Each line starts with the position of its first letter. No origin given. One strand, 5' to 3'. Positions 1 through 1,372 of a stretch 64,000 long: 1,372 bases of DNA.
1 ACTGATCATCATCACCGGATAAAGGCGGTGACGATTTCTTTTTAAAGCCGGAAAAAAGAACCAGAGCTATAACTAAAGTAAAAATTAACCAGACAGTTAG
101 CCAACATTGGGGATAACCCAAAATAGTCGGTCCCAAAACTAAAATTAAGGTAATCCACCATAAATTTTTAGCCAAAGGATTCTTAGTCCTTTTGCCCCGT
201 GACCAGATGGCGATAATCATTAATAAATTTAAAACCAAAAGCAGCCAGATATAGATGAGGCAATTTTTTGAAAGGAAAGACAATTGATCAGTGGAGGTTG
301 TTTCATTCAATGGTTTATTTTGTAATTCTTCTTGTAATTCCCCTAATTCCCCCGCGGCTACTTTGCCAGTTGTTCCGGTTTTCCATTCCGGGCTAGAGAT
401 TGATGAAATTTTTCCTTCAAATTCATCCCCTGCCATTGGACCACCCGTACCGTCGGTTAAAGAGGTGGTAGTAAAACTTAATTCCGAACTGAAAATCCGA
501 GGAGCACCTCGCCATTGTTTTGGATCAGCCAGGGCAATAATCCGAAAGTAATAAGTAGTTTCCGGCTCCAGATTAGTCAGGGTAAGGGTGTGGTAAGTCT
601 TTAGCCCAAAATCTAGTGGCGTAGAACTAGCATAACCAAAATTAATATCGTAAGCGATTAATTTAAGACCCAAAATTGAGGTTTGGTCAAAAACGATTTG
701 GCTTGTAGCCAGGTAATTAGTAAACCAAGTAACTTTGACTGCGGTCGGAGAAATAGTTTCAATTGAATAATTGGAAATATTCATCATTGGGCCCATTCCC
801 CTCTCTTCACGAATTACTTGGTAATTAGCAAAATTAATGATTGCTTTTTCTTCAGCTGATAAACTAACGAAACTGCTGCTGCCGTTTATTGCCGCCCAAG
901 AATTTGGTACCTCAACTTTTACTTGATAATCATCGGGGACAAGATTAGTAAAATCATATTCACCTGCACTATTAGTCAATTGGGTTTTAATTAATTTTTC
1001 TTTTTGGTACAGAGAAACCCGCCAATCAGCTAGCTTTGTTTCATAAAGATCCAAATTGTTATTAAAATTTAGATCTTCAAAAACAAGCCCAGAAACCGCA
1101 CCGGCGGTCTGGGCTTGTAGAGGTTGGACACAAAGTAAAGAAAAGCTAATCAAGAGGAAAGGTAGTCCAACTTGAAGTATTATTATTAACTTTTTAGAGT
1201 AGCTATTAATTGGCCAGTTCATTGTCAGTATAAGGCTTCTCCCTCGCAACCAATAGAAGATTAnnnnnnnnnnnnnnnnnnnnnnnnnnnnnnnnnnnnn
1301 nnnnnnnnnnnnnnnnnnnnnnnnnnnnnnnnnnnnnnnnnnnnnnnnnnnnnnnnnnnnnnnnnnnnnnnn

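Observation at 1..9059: Three large surface proteins share a near-identical C-terminal cassette ending in a two-helix anchor with a YPQCWL motif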

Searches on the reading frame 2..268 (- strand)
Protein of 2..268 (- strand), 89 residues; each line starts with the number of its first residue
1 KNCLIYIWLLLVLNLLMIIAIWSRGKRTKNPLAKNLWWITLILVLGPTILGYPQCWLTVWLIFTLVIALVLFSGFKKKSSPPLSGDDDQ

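Call 15: search_protein_families(library=pfam, proteins=[window:2-268:-], max_evalue=10)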
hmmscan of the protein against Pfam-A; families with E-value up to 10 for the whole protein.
seq(89 aa): 6 families
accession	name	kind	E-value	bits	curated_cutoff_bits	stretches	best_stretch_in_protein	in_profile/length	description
PF07907.16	YibE_F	-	0.028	14.4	27.2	1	7-80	2-75/241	YibE/F-like protein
PF09586.16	YfhO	-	0.48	9.1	28.5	1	7-71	368-436/835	Bacterial membrane protein YfhO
PF12553.13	DUF3742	-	1.1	9.7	27.2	2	32-71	44-81/120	Protein of unknown function (DUF3742)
PF12669.12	FeoB_associated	-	3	8.6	27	1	59-79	5-25/44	FeoB-associated Cys-rich membrane protein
PF13273.12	DUF4064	-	4.4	8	32.1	1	4-43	61-94/102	Protein of unknown function (DUF4064)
PF25184.1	YxzE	-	5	8.6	40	0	11-32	10-31/65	YxzE-like putative bacteriocin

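Call 16: search_protein_families(library=ncbifam, proteins=[window:2-268:-], max_evalue=10)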
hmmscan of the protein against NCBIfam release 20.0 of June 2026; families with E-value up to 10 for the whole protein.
seq(89 aa): 1 family
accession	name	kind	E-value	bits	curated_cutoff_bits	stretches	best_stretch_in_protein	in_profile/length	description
NF045849.1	ICE_MMCAP2_0565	equivalog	0.39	10.4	40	0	55-78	18-41/80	Mbov_0395 family pilin-like conjugal transfer protein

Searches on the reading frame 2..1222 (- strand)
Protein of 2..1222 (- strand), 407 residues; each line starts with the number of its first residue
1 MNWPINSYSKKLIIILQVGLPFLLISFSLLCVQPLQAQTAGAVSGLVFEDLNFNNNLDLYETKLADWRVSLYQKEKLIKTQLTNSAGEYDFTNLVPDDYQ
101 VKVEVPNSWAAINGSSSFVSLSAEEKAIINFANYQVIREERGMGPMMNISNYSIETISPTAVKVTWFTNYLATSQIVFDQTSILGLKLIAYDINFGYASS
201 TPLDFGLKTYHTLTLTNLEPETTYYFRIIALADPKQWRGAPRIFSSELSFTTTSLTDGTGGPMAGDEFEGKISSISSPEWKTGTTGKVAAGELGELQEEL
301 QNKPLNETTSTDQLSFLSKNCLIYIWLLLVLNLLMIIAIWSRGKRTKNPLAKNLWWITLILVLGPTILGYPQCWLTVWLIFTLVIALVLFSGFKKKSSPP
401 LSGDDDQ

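Call 6: search_protein_families(library=pfam, proteins=[window:2-1222:-], max_evalue=0.01)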
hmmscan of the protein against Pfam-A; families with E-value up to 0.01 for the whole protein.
window:2-1222:- (407 aa): 7 families
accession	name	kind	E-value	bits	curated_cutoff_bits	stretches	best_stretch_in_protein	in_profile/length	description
PF17210.9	SdrD_B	-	4.4e-10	40.2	29.7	1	45-110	5-71/112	SdrD B-like domain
PF16656.11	Pur_ac_phosph_N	-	4.7e-09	37.1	30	1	154-252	8-93/93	Purple acid Phosphatase, N-terminal domain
PF00041.27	fn3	-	0.00015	22.3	25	0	210-232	48-70/84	Fibronectin type III domain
PF13273.12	DUF4064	-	0.00091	19.9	32.1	0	295-361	34-94/102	Protein of unknown function (DUF4064)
PF13620.12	CarboxypepD_reg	-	0.0011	19.7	32.3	1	65-107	15-58/82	Carboxypeptidase regulatory-like domain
PF23608.1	Ig_ILCR1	-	0.0011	19.5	27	0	56-107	31-87/114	ILCR1 Ig-like domain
PF17802.7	SpaA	-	0.0072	16.9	23.1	0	62-107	14-63/91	Prealbumin-like fold domain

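Call 7: search_protein_families(library=ncbifam, proteins=[window:2-1222:-], max_evalue=0.01)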
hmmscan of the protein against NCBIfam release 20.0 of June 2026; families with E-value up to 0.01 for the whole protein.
window:2-1222:- (407 aa): 1 family
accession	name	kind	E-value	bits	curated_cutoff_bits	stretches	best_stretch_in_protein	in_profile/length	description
NF012181.0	MSCRAMM_SdrD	exception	0.0013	16.2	2500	1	46-112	908-975/1379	MSCRAMM family adhesin SdrD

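Call 54: find_homologous_proteins(query=A4, max_evalue=1e-10)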
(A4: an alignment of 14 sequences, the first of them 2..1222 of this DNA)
Query A4 (14 sequences) (407 aa, profile of the alignment): 16 proteins with E <= 1e-10 among 8000 candidates.
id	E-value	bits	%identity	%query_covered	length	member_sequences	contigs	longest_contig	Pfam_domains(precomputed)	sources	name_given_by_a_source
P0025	5.2e-171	587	43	91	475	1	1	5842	PF13620.13,PF17210.10,PF16656.12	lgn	-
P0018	6.2e-161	554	39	91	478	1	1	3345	PF17210.10,PF16656.12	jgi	-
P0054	2.4e-158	545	100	100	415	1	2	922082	PF17210.10,PF16656.12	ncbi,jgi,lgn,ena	ncbi:MAG: SdrD B-like domain-containing protein [Patescibacteria group bacterium]|jgi:hypothetical p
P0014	9.1e-157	540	43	90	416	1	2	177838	PF17210.10,PF16656.12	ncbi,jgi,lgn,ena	ncbi:MAG: SdrD B-like domain-containing protein [Patescibacteria group bacterium]|jgi:hypothetical p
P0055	2.4e-154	532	77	100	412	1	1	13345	PF17210.10,PF16656.12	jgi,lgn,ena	-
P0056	3.9e-151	522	42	90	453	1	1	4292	PF17210.10,PF16656.12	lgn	-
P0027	3.2e-142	492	32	91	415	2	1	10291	PF17210.10,PF16656.12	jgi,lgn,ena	-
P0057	9.2e-138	478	42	89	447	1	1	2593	PF13620.13,PF17210.10,PF16656.12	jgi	jgi:hypothetical protein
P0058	7.7e-125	435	41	93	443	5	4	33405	PF17210.10,PF16656.12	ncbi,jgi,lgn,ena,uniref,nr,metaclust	ncbi:MAG: hypothetical protein A2729_04815 [Candidatus Buchananbacteria bacterium RIFCSPHIGHO2_01_FU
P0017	2.1e-118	414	38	92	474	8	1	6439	PF17210.10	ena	-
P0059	3.2e-26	110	21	49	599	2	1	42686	PF07495.20,PF23623.2,PF17802.8,PF23193.2,PF13620.13,PF17210.10,PF10670.16,PF13715.13,PF14686.13,PF24025.2,PF09430.17,PF22904.4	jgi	jgi:hypothetical protein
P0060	4.9e-24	103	23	24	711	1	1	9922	PF23623.2,PF01476.27,PF17802.8,PF23193.2,PF13620.13,PF17210.10,PF13715.13,PF11974.15,PF14686.13,PF24025.2,PF23473.2,PF09430.17,PF22904.4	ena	-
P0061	1.3e-22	98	30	16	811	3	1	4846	PF07495.20,PF23623.2,PF23657.2,PF17802.8,PF23193.2,PF00775.28,PF13620.13,PF17210.10,PF26745.1,PF10670.16,PF13715.13,PF02369.23,PF20009.5,PF14686.13,PF09430.17,PF22904.4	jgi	-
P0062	9.6e-22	95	27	27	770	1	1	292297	PF17802.8,PF13860.13,PF13620.13,PF22904.4,PF17210.10,PF16555.12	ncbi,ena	-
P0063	8.4e-14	69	37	13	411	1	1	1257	PF11974.15,PF17802.8,PF13620.13,PF22904.4,PF17210.10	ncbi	ncbi:MAG: SdrD B-like domain-containing protein, partial [Verrucomicrobiota bacterium]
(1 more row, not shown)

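Call 72: find_encoding_contigs(protein=P0054, flank=10000, max_places=3)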
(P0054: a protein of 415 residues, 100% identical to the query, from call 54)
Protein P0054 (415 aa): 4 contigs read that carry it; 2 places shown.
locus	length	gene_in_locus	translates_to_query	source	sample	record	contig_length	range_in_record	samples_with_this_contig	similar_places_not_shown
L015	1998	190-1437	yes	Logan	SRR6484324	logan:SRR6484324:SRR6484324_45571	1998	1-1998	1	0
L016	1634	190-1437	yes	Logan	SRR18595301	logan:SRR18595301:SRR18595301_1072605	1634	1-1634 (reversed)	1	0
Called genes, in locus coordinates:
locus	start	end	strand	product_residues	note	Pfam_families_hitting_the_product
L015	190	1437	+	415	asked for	PF17210:SdrD_B, PF16656:Pur_ac_phosph_N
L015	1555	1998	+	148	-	?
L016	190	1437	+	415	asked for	PF17210:SdrD_B, PF16656:Pur_ac_phosph_N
